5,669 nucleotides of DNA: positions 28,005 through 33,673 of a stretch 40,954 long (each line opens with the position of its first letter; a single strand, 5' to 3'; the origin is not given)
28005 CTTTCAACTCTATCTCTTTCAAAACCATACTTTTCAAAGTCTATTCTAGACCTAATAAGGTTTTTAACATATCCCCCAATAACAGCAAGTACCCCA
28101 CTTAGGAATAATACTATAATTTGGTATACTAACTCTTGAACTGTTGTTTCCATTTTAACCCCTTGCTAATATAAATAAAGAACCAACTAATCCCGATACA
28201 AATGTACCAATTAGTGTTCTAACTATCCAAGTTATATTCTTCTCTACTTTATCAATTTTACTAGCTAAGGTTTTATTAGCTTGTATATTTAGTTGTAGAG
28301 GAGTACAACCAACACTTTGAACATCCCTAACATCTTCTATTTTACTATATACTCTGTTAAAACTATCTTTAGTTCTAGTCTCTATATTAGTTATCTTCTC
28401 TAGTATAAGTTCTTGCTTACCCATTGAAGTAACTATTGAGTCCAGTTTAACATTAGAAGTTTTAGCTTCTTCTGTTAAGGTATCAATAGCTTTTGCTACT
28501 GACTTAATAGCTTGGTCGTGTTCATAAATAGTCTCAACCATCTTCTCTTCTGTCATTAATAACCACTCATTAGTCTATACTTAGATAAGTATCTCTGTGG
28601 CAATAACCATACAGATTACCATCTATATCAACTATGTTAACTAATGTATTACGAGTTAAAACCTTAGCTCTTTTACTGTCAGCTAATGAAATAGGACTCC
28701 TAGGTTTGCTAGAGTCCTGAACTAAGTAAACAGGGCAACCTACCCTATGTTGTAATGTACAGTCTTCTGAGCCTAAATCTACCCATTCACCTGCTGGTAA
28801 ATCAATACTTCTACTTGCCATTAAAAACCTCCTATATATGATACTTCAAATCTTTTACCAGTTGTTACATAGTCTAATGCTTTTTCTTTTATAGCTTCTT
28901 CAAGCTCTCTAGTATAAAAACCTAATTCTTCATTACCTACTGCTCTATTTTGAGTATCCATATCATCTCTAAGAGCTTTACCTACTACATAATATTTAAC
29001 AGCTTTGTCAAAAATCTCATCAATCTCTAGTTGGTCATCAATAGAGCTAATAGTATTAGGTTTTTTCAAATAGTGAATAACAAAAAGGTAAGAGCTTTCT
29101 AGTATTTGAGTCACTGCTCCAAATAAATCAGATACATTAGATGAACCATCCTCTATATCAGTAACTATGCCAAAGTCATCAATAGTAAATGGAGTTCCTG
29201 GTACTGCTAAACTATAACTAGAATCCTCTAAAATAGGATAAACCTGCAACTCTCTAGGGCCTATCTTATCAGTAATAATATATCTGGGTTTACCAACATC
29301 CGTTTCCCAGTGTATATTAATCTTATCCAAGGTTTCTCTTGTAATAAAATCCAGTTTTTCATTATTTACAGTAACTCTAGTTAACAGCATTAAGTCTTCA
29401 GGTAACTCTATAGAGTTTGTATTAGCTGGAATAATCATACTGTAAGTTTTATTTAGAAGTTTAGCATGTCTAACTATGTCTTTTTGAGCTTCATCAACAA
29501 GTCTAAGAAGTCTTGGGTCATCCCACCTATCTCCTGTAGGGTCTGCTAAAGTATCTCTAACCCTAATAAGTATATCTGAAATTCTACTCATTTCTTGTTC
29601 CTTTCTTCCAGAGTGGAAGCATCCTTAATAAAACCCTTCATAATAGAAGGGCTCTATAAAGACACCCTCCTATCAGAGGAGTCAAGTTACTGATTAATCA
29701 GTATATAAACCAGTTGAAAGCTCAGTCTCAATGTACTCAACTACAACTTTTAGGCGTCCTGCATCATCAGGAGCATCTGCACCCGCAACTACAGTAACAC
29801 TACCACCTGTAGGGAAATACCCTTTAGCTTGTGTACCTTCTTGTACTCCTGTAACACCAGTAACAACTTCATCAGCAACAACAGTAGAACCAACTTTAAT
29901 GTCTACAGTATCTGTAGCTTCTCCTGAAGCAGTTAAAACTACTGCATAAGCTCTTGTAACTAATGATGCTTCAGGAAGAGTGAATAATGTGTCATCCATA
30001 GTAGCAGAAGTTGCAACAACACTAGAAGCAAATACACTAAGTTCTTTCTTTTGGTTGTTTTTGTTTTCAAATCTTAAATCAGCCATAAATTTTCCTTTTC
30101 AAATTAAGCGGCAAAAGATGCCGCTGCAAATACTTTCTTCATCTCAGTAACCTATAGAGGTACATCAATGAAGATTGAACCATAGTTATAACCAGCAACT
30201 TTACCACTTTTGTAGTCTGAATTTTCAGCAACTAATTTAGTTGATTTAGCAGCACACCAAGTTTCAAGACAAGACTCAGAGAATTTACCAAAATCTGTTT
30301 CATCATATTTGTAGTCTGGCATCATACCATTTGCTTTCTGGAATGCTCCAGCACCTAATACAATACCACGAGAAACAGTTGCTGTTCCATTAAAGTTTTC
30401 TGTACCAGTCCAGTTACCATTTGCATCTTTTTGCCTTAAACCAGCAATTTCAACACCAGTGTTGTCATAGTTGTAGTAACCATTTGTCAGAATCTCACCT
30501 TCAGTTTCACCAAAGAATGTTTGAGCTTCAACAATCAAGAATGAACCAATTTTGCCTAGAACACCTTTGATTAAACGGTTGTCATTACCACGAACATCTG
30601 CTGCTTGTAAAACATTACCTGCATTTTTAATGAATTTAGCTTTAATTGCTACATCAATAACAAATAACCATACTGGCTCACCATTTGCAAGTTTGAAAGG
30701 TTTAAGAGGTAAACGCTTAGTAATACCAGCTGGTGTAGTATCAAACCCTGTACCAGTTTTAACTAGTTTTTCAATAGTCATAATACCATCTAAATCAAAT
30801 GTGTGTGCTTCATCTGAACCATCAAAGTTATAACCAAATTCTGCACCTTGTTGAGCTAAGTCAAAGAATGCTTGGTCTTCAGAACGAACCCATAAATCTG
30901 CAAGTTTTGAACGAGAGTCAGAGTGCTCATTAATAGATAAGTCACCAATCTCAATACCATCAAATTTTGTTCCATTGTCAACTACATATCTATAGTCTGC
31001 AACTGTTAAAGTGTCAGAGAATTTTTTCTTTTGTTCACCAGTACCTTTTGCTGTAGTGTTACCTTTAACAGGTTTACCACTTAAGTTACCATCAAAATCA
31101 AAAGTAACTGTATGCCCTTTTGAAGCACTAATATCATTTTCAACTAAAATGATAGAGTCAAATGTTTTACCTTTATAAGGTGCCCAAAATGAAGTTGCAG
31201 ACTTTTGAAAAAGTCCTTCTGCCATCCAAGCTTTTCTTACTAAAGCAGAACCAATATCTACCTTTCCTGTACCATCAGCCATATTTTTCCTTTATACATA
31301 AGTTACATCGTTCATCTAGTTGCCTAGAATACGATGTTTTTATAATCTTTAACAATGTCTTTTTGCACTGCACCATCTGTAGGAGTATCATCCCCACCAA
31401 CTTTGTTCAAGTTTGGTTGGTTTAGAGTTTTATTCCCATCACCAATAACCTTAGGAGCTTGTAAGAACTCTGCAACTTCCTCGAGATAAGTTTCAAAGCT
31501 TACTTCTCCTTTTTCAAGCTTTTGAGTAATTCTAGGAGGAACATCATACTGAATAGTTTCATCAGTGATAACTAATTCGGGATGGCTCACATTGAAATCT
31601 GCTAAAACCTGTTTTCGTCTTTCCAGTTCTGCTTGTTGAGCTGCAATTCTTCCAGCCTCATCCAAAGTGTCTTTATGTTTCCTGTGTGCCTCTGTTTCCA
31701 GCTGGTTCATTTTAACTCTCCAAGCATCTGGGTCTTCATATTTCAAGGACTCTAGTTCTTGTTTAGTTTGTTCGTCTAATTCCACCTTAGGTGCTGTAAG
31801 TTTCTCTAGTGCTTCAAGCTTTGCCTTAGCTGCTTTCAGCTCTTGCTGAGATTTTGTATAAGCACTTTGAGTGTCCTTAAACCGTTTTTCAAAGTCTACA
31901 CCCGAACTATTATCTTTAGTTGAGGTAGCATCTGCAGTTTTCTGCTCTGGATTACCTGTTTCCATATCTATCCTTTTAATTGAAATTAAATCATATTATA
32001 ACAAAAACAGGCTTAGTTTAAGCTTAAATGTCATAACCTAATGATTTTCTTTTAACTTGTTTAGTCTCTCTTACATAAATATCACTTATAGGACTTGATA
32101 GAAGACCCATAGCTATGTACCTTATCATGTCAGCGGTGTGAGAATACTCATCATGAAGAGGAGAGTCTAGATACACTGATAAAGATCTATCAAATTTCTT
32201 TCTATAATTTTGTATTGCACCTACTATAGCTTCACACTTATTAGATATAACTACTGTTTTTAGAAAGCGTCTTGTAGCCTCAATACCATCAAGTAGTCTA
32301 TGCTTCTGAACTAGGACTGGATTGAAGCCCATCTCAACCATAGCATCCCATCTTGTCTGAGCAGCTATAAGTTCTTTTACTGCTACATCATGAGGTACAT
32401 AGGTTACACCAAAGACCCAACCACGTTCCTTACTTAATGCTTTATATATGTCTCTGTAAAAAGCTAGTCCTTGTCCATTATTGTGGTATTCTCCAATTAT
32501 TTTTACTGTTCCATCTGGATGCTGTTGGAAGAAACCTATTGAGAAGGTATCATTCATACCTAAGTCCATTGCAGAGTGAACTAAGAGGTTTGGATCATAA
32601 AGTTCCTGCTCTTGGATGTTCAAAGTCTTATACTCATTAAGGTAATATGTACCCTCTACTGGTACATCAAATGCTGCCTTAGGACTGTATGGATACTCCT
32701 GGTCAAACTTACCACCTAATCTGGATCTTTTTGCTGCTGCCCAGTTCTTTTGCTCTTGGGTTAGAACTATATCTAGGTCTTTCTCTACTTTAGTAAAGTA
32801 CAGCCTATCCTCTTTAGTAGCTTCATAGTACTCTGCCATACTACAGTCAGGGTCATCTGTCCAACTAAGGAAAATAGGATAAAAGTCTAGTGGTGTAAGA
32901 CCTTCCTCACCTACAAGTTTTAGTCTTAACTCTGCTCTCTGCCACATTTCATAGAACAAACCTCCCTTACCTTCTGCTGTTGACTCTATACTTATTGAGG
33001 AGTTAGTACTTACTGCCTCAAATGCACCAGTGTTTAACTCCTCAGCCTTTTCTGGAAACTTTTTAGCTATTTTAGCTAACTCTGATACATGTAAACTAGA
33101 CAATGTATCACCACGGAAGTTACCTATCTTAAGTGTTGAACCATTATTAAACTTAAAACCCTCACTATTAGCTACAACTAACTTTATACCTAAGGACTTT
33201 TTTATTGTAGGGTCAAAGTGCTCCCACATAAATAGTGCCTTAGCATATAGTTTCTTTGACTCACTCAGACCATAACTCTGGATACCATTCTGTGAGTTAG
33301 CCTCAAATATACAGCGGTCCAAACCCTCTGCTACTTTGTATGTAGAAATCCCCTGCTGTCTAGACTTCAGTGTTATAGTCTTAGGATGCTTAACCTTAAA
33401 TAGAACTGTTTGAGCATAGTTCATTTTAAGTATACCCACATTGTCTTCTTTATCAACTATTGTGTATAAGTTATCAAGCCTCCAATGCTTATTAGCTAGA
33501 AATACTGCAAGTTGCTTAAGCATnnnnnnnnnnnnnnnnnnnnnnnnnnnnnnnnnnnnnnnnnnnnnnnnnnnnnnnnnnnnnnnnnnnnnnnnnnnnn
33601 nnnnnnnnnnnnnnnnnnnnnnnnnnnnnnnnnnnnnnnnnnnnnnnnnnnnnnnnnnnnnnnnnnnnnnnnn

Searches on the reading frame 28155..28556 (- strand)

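Call 54: search_protein_families(library=phrogs, proteins=[window:28155-28556:-], max_evalue=0.001)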
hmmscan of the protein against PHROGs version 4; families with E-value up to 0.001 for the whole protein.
window:28155-28556:- (133 aa): 1 family
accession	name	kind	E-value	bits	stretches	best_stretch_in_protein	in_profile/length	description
phrog_1193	-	other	4.7e-09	37.1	1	90-126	32-69/76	hemolysin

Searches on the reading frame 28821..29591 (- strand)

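Call 12: search_protein_families(library=phrogs, proteins=[window:28821-29591:-], max_evalue=0.001)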
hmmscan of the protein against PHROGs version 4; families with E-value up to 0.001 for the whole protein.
window:28821-29591:- (256 aa): 2 families
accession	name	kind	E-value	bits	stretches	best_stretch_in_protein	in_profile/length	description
phrog_399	-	head and packaging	4.8e-31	109.1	1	1-232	1-199/220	structural protein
phrog_2125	-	head and packaging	0.00089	20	0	170-237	145-215/234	virion structural protein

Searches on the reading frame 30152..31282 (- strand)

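Call 12: search_protein_families(library=phrogs, proteins=[window:30152-31282:-], max_evalue=0.001)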
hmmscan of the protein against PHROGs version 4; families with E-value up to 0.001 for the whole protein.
window:30152-31282:- (376 aa): 1 family
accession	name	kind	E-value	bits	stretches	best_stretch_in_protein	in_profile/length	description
phrog_334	-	head and packaging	1e-45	157.4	1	5-372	3-375/381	major head protein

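Call 13: search_protein_families(library=pfam, proteins=[window:30152-31282:-], max_evalue=0.001)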
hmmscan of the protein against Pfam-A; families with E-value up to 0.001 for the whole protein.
window:30152-31282:- (376 aa): 1 family
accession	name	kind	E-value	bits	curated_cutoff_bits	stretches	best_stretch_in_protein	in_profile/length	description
PF13252.12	Phage_capsid_3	-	3.1e-13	49.8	23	1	13-108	7-102/376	Phage capsid protein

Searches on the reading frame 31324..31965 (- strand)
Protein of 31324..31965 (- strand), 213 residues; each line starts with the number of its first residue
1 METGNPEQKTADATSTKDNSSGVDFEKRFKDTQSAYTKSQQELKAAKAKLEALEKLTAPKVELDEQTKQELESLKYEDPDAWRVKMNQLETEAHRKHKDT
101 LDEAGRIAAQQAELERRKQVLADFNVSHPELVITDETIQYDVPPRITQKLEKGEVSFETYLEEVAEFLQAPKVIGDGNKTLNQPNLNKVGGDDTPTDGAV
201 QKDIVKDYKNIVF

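Call 12: search_protein_families(library=phrogs, proteins=[window:31324-31965:-], max_evalue=0.001)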
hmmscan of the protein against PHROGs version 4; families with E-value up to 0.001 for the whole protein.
window:31324-31965:- (213 aa): 2 families
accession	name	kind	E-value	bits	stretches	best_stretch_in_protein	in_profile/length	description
phrog_24492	-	unknown function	5.7e-48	164.8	1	25-213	47-238/238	-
phrog_13678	-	unknown function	0.00053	20.7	1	6-130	59-182/300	-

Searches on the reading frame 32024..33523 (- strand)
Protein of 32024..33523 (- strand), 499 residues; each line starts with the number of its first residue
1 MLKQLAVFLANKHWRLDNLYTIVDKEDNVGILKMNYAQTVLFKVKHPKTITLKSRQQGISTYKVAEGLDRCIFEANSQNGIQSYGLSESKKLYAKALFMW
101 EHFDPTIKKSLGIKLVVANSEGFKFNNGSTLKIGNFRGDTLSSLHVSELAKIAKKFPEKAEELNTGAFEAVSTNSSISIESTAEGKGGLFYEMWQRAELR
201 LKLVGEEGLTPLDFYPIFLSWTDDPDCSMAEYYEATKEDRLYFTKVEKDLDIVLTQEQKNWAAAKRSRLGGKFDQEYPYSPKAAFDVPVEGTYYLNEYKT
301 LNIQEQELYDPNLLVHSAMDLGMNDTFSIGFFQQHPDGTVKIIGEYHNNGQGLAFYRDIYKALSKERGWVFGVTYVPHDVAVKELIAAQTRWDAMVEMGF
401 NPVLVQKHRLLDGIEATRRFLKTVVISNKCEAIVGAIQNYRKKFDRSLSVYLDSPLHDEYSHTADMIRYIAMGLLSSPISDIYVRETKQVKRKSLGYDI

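Call 12: search_protein_families(library=phrogs, proteins=[window:32024-33523:-], max_evalue=0.001)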
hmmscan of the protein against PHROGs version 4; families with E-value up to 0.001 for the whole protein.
window:32024-33523:- (499 aa): 5 families
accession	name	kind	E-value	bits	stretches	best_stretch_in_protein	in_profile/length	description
phrog_26724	-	unknown function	1.8e-38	133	1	7-190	8-190/192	-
phrog_2472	-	unknown function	1.9e-33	117.2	1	182-472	10-306/324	-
phrog_2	-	head and packaging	7e-18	65.7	1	30-477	262-595/807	terminase large subunit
phrog_38407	-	unknown function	3.8e-12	46.8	1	180-287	6-114/370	-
phrog_6672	-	head and packaging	8.5e-07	29.6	1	398-471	53-126/145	terminase large subunit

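Call 13: search_protein_families(library=pfam, proteins=[window:32024-33523:-], max_evalue=0.001)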
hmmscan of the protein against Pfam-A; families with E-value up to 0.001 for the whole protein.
window:32024-33523:- (499 aa): 0 families
